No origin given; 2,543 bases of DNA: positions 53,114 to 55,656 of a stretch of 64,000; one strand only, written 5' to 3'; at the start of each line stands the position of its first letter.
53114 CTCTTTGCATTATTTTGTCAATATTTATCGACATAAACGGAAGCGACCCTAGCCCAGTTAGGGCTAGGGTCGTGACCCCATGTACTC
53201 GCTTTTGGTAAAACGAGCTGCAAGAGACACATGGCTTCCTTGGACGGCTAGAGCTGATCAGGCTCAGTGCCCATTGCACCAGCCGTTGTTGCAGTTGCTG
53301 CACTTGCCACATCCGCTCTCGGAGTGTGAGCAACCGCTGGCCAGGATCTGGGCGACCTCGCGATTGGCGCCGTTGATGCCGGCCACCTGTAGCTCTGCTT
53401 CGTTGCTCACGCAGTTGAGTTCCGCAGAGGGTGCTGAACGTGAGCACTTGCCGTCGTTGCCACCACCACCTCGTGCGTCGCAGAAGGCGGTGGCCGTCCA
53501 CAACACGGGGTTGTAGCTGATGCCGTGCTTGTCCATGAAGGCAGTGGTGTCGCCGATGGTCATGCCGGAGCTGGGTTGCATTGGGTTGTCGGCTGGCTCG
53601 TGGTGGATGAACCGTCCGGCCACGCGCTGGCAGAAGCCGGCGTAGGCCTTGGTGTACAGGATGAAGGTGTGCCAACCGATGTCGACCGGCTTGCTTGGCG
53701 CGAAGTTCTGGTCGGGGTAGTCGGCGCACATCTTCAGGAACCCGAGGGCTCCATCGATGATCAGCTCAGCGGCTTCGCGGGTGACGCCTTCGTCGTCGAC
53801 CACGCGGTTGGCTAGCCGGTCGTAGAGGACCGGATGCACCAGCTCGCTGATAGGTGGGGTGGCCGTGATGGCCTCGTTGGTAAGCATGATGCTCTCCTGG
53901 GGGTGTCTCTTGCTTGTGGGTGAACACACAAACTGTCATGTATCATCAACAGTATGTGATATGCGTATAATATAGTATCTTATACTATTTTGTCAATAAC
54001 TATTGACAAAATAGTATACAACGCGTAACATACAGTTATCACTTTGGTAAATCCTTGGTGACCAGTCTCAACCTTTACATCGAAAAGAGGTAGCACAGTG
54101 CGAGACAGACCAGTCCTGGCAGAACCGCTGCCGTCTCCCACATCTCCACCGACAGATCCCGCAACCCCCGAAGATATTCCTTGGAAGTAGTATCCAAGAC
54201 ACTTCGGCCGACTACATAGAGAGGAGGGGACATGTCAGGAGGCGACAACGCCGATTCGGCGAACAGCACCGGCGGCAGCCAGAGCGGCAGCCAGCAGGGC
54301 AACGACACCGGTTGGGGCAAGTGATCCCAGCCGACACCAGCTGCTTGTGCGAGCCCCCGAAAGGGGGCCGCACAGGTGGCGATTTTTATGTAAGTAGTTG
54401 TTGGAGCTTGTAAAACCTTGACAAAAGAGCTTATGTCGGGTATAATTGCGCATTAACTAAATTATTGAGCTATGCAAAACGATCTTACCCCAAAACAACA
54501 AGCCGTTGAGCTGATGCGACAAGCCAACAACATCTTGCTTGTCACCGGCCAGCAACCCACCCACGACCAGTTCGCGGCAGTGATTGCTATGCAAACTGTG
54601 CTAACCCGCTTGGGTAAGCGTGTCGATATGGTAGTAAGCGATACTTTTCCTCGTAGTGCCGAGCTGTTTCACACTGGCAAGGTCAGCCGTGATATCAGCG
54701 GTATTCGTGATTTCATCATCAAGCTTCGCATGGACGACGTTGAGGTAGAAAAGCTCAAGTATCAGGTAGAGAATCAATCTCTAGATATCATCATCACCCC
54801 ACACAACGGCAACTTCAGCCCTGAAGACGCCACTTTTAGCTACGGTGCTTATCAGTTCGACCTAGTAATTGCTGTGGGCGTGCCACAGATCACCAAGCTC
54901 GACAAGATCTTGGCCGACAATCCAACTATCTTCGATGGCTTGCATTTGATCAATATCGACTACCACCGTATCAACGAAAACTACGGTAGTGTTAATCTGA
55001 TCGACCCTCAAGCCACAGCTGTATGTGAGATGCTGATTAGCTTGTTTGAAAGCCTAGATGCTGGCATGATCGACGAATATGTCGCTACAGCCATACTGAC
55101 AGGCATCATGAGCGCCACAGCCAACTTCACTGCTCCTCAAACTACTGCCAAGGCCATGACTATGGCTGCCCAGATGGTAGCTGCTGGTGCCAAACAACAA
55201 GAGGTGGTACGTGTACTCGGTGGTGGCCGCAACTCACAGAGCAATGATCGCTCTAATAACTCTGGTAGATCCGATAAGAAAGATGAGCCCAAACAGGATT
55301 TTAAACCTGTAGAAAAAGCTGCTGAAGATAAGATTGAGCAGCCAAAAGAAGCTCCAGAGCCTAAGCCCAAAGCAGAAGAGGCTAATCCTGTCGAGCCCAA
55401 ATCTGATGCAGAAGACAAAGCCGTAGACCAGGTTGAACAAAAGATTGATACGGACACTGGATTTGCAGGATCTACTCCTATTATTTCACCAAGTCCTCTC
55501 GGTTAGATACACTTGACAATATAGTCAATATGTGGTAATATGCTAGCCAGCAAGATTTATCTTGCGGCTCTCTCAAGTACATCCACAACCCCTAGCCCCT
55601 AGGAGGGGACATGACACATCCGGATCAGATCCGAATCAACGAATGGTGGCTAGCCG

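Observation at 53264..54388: Divergent promoter pair sharing a perfect 38-bp palindromic operator, flanked by a Cys-rich protein and two 30-aa peptide ORFs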

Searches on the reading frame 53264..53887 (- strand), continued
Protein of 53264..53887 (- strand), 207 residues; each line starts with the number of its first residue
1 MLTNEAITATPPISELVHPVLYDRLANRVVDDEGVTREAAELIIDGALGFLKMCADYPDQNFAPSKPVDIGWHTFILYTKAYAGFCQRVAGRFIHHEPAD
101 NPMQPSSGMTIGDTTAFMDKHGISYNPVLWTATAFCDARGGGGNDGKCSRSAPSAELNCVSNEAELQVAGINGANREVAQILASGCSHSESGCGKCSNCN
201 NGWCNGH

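Call 28: find_encoding_contigs(protein=P0003, flank=3000, max_places=3)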
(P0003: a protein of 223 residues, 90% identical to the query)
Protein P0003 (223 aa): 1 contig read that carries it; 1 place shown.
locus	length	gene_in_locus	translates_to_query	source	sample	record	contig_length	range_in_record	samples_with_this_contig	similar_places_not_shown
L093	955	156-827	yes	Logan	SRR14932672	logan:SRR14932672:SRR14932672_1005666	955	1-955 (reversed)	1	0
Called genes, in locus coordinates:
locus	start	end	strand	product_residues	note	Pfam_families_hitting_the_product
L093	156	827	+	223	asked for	PF27765:UCP032817-like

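Call 36: search_solved_structures(query=A5, max_evalue=1)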
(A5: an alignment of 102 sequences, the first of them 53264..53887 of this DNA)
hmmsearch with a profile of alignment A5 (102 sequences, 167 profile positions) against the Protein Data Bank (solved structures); distinct sequences matched with E-value up to 1: 2.
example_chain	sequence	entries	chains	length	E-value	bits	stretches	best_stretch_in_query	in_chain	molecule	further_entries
8jgw_A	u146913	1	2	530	0.069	16.1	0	26-82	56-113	Exopolyphosphatase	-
8q50_A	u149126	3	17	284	0.93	12.5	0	89-114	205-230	Nitrogenase iron protein 1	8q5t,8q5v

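Call 44: predict_structure(alignment_id=A5)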
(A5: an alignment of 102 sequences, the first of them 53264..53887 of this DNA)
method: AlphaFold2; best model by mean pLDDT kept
length: 207 residues; sequences in the alignment: 102
mean_pLDDT: 73.6   pTM: 0.69
mean pLDDT of the five models: 73.6, 71.5, 71.2, 70.9, 70.1
residues with pLDDT >= 90: 100; 70-90: 32; 50-70: 14; < 50: 61
segments of 3 or more residues with pLDDT < 50: 1-3, 134-169, 186-207
pLDDT, mean of each block of 10 residues (from residue 1): 57 91 97 94 97 96 94 95 96 84 79 94 92 51 37 36 43 73 52 39 36
secondary structure, 60 per line:
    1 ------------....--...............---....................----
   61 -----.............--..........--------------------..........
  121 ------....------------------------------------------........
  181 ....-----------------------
elements in order: H13-16 H19-33 H37-56 H66-78 H81-90 H111-120 H127-130 H173-184

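Call 87: search_protein_families(library=pfam, proteins=[L122:5313-5849:-, L122:6087-6245:+, L122:6392-6619:+], max_evalue=0.1)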
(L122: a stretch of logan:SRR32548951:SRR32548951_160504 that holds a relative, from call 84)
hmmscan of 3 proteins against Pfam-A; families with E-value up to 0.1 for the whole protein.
L122:5313-5849:- (178 aa): 1 family
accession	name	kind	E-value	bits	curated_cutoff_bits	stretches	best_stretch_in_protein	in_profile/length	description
PF07173.17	GRDP-like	-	0.0014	19.7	22.7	1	44-103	79-143/143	Glycine-rich domain-containing protein-like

L122:6087-6245:+ (52 aa): 0 families

L122:6392-6619:+ (75 aa): 0 families

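Call 88: search_protein_families(library=padloc, proteins=[window:53264-53887:-, L122:5313-5849:-, L122:6087-6245:+, L122:6392-6619:+], max_evalue=0.1)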
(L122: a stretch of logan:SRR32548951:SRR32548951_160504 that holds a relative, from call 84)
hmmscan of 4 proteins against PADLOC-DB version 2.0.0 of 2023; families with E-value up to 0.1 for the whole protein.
window:53264-53887:- (207 aa): 0 families

L122:5313-5849:- (178 aa): 0 families

L122:6087-6245:+ (52 aa): 0 families

L122:6392-6619:+ (75 aa): 0 families

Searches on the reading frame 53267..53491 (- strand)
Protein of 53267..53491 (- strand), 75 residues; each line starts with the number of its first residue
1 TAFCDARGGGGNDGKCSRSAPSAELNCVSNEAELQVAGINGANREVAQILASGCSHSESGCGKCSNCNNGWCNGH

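Call 78: find_homologous_proteins(query=window:53267-53491:-, max_evalue=10)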
Query seq(75 aa) (75 aa): 1 proteins with E <= 10 among 1 candidates.
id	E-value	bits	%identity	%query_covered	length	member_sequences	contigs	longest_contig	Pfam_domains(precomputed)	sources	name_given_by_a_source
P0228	1.3e-19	88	84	68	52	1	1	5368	-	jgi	jgi:hypothetical protein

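Call 80: find_encoding_contigs(protein=P0228, flank=5000, max_places=3)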
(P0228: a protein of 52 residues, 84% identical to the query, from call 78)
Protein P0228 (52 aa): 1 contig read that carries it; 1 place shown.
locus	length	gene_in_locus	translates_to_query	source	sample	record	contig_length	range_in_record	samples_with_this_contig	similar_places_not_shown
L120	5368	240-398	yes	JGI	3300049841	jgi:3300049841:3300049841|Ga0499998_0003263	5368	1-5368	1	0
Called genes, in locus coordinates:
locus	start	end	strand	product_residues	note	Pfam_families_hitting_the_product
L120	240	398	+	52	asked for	-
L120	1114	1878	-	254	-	PF01978:TrmB, PF24033:DUF7342 (weak)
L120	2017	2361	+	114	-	PF01649:Ribosomal_S20p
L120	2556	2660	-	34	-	-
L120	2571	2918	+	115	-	-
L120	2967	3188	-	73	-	-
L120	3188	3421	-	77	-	-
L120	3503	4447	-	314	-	PF06144:DNA_pol3_delta, PF21694:DNA_pol3_delta_C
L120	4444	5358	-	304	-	PF01149:Fapy_DNA_glyco, PF06831:H2TH, PF06827:zf-FPG_IleRS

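Call 87: search_protein_families(library=pfam, proteins=[P0228], max_evalue=0.1)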
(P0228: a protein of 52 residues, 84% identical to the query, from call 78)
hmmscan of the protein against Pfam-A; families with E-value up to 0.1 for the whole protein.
P0228 (52 aa): 0 families

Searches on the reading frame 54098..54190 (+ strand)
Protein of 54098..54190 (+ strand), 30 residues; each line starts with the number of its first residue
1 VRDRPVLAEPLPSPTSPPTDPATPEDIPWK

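Call 5: search_protein_families(library=pfam, proteins=[window:54098-54190:+], max_evalue=0.1)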
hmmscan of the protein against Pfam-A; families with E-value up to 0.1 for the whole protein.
window:54098-54190:+ (30 aa): 0 families

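Call 6: search_protein_families(library=ncbifam, proteins=[window:54098-54190:+], max_evalue=0.1)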
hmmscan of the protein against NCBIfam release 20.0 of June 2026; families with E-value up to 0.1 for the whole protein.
window:54098-54190:+ (30 aa): 0 families

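Call 87: search_protein_families(library=pfam, proteins=[L122:5313-5849:-, L122:6087-6245:+, L122:6392-6619:+], max_evalue=0.1)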
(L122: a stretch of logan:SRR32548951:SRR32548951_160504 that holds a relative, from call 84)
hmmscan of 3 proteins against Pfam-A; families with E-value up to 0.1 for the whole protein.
L122:5313-5849:- (178 aa): 1 family
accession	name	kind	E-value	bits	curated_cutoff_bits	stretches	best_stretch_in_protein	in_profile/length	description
PF07173.17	GRDP-like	-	0.0014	19.7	22.7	1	44-103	79-143/143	Glycine-rich domain-containing protein-like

L122:6087-6245:+ (52 aa): 0 families

L122:6392-6619:+ (75 aa): 0 families

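Call 88: search_protein_families(library=padloc, proteins=[L122:5313-5849:-, L122:6087-6245:+, L122:6392-6619:+, window:54098-54190:+], max_evalue=0.1)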
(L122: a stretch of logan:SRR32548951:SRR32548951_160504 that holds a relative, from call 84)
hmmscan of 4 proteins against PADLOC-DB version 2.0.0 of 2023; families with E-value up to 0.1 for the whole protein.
L122:5313-5849:- (178 aa): 0 families

L122:6087-6245:+ (52 aa): 0 families

L122:6392-6619:+ (75 aa): 0 families

window:54098-54190:+ (30 aa): 0 families

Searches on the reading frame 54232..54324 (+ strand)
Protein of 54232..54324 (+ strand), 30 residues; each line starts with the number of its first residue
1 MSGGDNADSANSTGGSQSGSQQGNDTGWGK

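Call 5: search_protein_families(library=pfam, proteins=[window:54232-54324:+], max_evalue=0.1)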
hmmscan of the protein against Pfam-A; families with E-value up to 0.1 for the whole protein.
window:54232-54324:+ (30 aa): 0 families

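Call 6: search_protein_families(library=ncbifam, proteins=[window:54232-54324:+], max_evalue=0.1)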
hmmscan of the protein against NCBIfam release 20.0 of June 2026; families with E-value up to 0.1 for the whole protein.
window:54232-54324:+ (30 aa): 0 families

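Call 83: list_cluster_members(proteins=[window:54232-54324:+, window:54098-54190:+, window:53264-53887:-, window:51940-52716:+, window:54472-55506:+, window:50399-50770:-, window:58397-60544:+])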
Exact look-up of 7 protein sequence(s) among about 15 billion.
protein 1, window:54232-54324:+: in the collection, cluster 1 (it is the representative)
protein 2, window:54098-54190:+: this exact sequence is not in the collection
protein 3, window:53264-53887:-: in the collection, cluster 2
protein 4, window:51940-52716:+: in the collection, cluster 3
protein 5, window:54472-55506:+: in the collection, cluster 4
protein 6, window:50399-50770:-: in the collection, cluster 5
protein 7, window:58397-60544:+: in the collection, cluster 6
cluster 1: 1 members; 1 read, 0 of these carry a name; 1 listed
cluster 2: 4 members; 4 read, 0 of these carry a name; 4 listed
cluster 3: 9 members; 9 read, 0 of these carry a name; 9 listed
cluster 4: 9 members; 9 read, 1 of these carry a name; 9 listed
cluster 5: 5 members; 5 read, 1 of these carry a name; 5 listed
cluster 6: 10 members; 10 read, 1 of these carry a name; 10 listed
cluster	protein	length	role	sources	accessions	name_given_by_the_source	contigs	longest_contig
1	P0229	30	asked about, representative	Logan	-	-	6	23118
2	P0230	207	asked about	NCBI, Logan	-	-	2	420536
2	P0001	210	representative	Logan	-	-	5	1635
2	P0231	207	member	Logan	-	-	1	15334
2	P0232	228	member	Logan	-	-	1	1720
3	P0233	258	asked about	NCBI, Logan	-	-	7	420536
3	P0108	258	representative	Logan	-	-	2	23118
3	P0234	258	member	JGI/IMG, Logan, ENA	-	-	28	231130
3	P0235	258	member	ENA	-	-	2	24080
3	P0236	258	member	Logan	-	-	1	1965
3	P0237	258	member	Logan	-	-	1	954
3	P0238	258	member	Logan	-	-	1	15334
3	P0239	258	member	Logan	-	-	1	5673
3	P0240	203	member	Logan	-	-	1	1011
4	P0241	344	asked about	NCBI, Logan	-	-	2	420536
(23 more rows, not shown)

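Call 84: find_encoding_contigs(protein=P0234, flank=4000, max_places=4)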
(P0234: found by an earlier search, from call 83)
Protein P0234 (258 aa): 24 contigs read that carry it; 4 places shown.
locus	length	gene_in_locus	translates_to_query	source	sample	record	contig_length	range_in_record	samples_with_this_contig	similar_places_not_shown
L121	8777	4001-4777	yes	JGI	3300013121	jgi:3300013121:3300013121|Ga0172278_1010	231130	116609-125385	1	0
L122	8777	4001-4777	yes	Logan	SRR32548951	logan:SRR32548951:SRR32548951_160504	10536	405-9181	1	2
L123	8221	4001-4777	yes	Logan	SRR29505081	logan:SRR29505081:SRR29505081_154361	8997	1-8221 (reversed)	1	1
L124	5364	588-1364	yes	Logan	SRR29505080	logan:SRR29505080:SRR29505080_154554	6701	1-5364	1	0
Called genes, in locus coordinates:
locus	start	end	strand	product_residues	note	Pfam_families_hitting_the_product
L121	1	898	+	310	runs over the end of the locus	PF06144:DNA_pol3_delta, PF21694:DNA_pol3_delta_C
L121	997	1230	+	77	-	-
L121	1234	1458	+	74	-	-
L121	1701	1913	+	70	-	-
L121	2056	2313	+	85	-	-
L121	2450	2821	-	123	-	PF01649:Ribosomal_S20p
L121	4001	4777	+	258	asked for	PF01978:TrmB, PF24033:DUF7342 (weak)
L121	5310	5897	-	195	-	PF27765:UCP032817-like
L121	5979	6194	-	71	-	-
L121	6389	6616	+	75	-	-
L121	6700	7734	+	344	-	-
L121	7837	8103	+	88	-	-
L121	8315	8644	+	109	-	-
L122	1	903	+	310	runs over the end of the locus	PF06144:DNA_pol3_delta, PF21694:DNA_pol3_delta_C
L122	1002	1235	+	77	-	-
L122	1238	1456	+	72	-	-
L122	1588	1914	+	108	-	-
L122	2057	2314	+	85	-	-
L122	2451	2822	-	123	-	PF01649:Ribosomal_S20p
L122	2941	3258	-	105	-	-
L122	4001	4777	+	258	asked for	PF01978:TrmB, PF24033:DUF7342 (weak)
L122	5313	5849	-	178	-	PF27765:UCP032817-like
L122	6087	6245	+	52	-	-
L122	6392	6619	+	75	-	-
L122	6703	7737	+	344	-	-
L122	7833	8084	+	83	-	-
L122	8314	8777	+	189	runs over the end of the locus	PF04140:ICMT, PF04191:PEMT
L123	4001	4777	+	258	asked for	PF01978:TrmB, PF24033:DUF7342 (weak)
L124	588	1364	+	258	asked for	PF01978:TrmB, PF24033:DUF7342 (weak)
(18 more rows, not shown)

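Call 87: search_protein_families(library=pfam, proteins=[L122:5313-5849:-, L122:6087-6245:+, L122:6392-6619:+], max_evalue=0.1)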
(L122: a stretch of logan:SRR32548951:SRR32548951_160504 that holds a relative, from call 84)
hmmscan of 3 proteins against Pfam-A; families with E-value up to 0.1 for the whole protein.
L122:5313-5849:- (178 aa): 1 family
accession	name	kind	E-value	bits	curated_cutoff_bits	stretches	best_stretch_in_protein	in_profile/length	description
PF07173.17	GRDP-like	-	0.0014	19.7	22.7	1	44-103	79-143/143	Glycine-rich domain-containing protein-like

L122:6087-6245:+ (52 aa): 0 families

L122:6392-6619:+ (75 aa): 0 families

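Call 88: search_protein_families(library=padloc, proteins=[L122:5313-5849:-, L122:6087-6245:+, L122:6392-6619:+, window:54232-54324:+], max_evalue=0.1)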
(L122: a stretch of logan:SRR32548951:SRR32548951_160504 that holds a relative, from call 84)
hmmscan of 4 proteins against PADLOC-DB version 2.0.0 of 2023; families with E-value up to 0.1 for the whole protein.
L122:5313-5849:- (178 aa): 0 families

L122:6087-6245:+ (52 aa): 0 families

L122:6392-6619:+ (75 aa): 0 families

window:54232-54324:+ (30 aa): 0 families

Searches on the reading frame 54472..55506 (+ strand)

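Call 5: search_protein_families(library=pfam, proteins=[window:54472-55506:+], max_evalue=0.1)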
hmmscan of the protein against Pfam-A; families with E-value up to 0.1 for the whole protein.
window:54472-55506:+ (344 aa): 2 families
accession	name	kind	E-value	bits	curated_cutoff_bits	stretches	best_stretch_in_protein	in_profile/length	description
PF01368.27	DHH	-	1.5e-07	32.2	28.1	1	21-212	2-125/125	DHH family, N-terminal domain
PF19857.4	DUF6332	-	0.044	14.7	25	0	204-260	24-77/85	Family of unknown function (DUF6332)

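Call 6: search_protein_families(library=ncbifam, proteins=[window:54472-55506:+], max_evalue=0.1)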
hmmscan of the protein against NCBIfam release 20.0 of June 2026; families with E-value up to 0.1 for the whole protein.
window:54472-55506:+ (344 aa): 5 families
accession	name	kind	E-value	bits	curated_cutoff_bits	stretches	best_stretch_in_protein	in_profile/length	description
NF053633.1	OlncasPapPhNrnA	equivalog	0.00055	18.9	350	1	159-249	107-197/317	bifunctional oligoribonuclease/PAP phosphatase NrnA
TIGR04526.1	predic_Ig_block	subfamily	0.0039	16.2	150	1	207-318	11-127/693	putative immunoglobulin-blocking virulence protein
NF003877.0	PRK05427.1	equivalog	0.015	14.8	283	1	162-236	94-169/308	manganese-dependent inorganic pyrophosphatase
NF011445.0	PRK14869.2-1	equivalog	0.02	13.3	483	1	162-236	333-408/548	putative manganese-dependent inorganic diphosphatase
NF005844.0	PRK07764.1-3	equivalog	0.021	13.6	964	1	210-320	374-490/841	DNA polymerase III subunit gamma and tau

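Call 87: search_protein_families(library=pfam, proteins=[L122:5313-5849:-, L122:6087-6245:+, L122:6392-6619:+], max_evalue=0.1)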
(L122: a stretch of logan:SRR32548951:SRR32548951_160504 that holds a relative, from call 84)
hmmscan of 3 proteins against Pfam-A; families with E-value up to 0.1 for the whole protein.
L122:5313-5849:- (178 aa): 1 family
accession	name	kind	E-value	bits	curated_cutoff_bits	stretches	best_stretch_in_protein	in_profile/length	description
PF07173.17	GRDP-like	-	0.0014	19.7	22.7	1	44-103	79-143/143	Glycine-rich domain-containing protein-like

L122:6087-6245:+ (52 aa): 0 families

L122:6392-6619:+ (75 aa): 0 families

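Call 88: search_protein_families(library=padloc, proteins=[L122:5313-5849:-, L122:6087-6245:+, L122:6392-6619:+], max_evalue=0.1)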
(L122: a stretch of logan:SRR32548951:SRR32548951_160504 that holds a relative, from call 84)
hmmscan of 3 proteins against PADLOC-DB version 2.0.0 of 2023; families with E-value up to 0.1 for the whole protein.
L122:5313-5849:- (178 aa): 0 families

L122:6087-6245:+ (52 aa): 0 families

L122:6392-6619:+ (75 aa): 0 families
